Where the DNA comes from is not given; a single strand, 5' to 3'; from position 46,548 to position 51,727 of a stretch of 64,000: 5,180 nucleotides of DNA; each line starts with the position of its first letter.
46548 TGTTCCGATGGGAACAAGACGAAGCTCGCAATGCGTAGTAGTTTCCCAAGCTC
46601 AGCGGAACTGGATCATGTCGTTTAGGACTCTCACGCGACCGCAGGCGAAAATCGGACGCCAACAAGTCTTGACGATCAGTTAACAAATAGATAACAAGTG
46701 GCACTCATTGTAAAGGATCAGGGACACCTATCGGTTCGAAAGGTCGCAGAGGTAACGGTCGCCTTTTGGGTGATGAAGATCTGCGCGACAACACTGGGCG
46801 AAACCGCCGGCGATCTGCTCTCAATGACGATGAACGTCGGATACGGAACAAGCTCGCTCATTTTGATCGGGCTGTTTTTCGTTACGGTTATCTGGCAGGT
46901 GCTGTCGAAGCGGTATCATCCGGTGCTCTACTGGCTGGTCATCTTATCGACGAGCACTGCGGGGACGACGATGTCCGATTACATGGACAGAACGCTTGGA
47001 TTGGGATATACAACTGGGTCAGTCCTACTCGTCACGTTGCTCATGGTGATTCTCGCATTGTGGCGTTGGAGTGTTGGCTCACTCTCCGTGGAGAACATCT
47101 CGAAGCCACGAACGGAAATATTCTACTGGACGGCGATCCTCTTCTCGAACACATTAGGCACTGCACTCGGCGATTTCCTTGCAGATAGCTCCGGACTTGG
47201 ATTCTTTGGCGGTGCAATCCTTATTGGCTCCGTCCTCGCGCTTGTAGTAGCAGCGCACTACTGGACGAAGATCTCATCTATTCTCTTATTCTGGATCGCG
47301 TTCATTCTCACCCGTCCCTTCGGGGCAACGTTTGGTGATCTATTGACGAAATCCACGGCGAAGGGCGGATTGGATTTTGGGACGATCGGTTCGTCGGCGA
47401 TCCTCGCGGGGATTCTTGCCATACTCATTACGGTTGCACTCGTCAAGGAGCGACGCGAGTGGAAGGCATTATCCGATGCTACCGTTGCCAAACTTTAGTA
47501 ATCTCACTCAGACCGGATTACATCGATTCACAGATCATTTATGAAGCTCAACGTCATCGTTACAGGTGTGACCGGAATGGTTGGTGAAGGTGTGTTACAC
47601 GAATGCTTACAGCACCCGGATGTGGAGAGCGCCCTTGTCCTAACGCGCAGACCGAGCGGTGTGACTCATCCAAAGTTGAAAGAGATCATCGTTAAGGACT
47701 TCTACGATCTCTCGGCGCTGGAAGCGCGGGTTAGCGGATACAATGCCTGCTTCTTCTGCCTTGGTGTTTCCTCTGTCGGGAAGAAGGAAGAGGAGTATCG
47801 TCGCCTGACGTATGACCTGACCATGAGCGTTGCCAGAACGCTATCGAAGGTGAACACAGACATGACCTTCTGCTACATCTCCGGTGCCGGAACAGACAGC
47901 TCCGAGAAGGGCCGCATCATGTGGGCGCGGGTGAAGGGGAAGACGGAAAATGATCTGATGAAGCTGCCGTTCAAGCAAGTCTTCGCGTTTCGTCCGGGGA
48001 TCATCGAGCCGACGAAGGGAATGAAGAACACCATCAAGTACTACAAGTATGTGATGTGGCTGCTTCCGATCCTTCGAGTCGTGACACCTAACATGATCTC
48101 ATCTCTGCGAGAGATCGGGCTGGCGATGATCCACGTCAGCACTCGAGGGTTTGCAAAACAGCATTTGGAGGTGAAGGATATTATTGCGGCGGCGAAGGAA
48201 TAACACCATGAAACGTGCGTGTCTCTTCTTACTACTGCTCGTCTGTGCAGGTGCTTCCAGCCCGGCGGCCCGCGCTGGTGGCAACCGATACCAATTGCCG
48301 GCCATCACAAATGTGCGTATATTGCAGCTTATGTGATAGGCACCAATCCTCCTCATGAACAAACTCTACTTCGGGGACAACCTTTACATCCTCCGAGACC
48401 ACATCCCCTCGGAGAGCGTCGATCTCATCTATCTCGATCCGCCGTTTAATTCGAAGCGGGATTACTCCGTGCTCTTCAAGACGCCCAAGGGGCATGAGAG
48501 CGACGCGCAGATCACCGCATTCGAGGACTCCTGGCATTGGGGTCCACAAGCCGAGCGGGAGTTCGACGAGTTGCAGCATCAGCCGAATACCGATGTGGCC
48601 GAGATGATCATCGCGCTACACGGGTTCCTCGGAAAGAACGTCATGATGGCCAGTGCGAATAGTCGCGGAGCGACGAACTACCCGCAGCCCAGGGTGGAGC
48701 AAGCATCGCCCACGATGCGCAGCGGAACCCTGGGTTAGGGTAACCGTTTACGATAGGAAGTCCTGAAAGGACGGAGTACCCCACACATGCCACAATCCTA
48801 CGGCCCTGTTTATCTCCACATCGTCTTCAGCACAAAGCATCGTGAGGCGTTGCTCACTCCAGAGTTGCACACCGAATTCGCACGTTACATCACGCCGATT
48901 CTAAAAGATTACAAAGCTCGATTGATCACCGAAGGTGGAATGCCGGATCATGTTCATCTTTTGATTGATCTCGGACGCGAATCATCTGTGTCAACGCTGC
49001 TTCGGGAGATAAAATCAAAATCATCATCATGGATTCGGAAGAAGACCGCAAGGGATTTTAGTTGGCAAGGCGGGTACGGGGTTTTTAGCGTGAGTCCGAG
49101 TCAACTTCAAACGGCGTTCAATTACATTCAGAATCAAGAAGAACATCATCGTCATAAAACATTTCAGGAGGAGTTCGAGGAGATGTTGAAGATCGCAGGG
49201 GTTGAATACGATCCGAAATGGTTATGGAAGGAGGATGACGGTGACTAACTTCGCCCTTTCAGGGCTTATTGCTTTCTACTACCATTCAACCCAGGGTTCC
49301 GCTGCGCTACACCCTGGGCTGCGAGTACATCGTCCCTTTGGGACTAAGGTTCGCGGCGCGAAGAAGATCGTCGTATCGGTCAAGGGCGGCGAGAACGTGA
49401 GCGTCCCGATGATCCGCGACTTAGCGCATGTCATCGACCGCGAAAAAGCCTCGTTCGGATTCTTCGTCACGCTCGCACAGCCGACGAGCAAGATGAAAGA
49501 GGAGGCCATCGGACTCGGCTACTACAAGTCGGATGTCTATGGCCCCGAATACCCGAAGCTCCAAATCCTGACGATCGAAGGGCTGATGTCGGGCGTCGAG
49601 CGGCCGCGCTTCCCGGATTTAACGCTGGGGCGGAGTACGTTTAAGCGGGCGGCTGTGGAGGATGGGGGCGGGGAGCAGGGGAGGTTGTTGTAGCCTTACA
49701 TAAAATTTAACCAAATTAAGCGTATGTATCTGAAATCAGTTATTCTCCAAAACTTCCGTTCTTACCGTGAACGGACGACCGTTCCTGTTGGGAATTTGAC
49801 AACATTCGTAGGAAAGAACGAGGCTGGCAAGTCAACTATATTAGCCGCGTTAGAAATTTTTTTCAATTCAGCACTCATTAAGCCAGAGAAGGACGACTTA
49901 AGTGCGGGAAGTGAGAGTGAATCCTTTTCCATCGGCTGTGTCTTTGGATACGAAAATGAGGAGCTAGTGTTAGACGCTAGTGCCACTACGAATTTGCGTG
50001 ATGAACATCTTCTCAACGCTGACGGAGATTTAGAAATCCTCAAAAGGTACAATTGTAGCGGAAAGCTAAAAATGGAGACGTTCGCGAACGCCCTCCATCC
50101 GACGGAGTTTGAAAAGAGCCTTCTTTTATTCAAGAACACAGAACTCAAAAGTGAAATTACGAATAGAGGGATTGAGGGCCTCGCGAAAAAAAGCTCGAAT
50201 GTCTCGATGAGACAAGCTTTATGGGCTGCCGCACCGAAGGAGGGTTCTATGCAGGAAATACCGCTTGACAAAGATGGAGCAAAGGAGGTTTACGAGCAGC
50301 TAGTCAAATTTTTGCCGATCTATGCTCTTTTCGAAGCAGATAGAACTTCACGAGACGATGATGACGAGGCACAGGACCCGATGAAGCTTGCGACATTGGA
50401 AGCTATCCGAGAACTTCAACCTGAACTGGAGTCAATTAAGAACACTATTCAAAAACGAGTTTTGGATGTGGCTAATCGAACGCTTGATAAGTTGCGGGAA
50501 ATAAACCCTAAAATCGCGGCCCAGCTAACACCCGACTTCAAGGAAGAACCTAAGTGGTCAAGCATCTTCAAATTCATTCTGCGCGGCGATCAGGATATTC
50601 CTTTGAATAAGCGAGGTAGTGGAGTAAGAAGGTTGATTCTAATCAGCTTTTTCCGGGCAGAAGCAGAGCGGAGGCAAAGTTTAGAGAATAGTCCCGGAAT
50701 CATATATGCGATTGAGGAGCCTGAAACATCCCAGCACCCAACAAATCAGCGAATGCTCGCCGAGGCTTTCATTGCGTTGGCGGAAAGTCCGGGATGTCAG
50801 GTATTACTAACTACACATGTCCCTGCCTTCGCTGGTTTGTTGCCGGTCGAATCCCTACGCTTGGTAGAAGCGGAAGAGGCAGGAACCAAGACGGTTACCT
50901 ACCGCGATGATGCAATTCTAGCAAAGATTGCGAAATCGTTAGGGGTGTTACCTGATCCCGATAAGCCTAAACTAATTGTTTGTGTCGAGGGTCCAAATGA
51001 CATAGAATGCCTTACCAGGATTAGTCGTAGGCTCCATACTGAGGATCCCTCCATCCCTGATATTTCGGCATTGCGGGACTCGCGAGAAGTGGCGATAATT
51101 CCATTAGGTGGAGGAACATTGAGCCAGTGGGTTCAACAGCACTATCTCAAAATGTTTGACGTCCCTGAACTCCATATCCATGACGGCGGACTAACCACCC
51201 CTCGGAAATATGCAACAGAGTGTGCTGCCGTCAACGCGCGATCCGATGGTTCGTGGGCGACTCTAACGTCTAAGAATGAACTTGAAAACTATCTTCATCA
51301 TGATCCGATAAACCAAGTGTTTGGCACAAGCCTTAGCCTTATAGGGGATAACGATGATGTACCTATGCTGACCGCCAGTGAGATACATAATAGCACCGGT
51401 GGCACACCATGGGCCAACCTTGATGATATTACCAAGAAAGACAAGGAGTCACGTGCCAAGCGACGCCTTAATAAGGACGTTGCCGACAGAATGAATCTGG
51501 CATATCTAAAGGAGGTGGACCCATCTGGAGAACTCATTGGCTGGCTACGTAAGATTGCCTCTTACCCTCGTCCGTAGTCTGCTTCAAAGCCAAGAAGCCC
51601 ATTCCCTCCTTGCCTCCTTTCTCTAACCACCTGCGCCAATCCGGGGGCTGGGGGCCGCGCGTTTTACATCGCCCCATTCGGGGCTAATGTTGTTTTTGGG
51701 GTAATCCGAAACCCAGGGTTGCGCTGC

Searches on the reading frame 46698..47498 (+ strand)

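Call 27: search_protein_families(library=pfam, proteins=[window:46698-47498:+], max_evalue=0.001)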
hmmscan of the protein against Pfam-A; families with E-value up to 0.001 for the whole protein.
window:46698-47498:+ (266 aa): 1 family
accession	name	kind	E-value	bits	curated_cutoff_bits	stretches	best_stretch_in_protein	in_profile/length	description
PF03988.17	DUF347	-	1.5e-61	204.8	28.2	4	22-73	1-52/52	Repeat of Unknown Function (DUF347)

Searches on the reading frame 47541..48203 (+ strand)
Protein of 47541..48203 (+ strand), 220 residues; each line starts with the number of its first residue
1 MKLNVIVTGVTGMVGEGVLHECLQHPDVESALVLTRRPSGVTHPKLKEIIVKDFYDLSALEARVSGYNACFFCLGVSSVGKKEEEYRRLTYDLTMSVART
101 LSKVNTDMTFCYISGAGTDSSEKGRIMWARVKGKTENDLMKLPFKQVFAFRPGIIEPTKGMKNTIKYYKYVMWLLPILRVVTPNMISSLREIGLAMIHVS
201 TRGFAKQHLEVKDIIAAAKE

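Call 28: search_protein_families(library=pfam, proteins=[window:47541-48203:+], max_evalue=0.001)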
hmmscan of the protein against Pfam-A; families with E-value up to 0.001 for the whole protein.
window:47541-48203:+ (220 aa): 2 families
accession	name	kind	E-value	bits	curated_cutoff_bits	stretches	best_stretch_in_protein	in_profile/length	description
PF01370.27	Epimerase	-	8.1e-06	25.9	20.9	1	5-114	1-114/240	NAD dependent epimerase/dehydratase family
PF01118.30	Semialdhyde_dh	-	0.00042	21.1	26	1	4-86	1-86/121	Semialdehyde dehydrogenase, NAD binding domain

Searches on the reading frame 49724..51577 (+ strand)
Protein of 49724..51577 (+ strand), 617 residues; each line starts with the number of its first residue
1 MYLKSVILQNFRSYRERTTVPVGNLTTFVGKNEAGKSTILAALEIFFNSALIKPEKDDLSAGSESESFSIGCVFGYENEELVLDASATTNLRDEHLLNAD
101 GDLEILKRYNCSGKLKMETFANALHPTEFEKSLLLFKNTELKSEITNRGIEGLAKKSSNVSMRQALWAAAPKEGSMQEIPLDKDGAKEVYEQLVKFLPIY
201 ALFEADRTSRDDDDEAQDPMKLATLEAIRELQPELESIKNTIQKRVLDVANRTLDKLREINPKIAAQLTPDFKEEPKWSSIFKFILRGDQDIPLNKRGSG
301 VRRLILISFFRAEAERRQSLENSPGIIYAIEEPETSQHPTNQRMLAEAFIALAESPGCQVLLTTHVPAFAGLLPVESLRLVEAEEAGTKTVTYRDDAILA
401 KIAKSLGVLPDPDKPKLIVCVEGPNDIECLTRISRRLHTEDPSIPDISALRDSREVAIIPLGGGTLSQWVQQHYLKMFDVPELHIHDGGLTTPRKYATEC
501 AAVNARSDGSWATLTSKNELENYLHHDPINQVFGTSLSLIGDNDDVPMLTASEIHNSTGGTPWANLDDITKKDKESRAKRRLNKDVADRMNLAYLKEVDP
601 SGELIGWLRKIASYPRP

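Call 28: search_protein_families(library=pfam, proteins=[window:49724-51577:+], max_evalue=0.001)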
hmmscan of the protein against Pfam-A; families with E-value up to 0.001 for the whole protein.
window:49724-51577:+ (617 aa): 6 families
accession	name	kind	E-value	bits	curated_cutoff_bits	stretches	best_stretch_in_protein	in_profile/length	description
PF13175.12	AAA_15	-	7.9e-75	253.2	32.1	1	1-369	1-373/374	AAA ATPase domain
PF13304.12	AAA_21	-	3.9e-15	57.1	27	1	25-367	1-300/304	AAA domain, putative AbiEii toxin, Type IV TA system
PF11398.14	DUF2813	-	5.2e-09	36.4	21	0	180-383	137-339/372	Protein of unknown function (DUF2813)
PF13476.12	AAA_23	-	6.5e-08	33.9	27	1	6-244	2-175/201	AAA domain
PF02463.25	SMC_N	-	1.5e-05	25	40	1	2-46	1-47/220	RecF/RecN/SMC N terminal domain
PF13555.12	AAA_29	-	0.0006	19.9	27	0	3-44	1-43/61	P-loop containing region of AAA domain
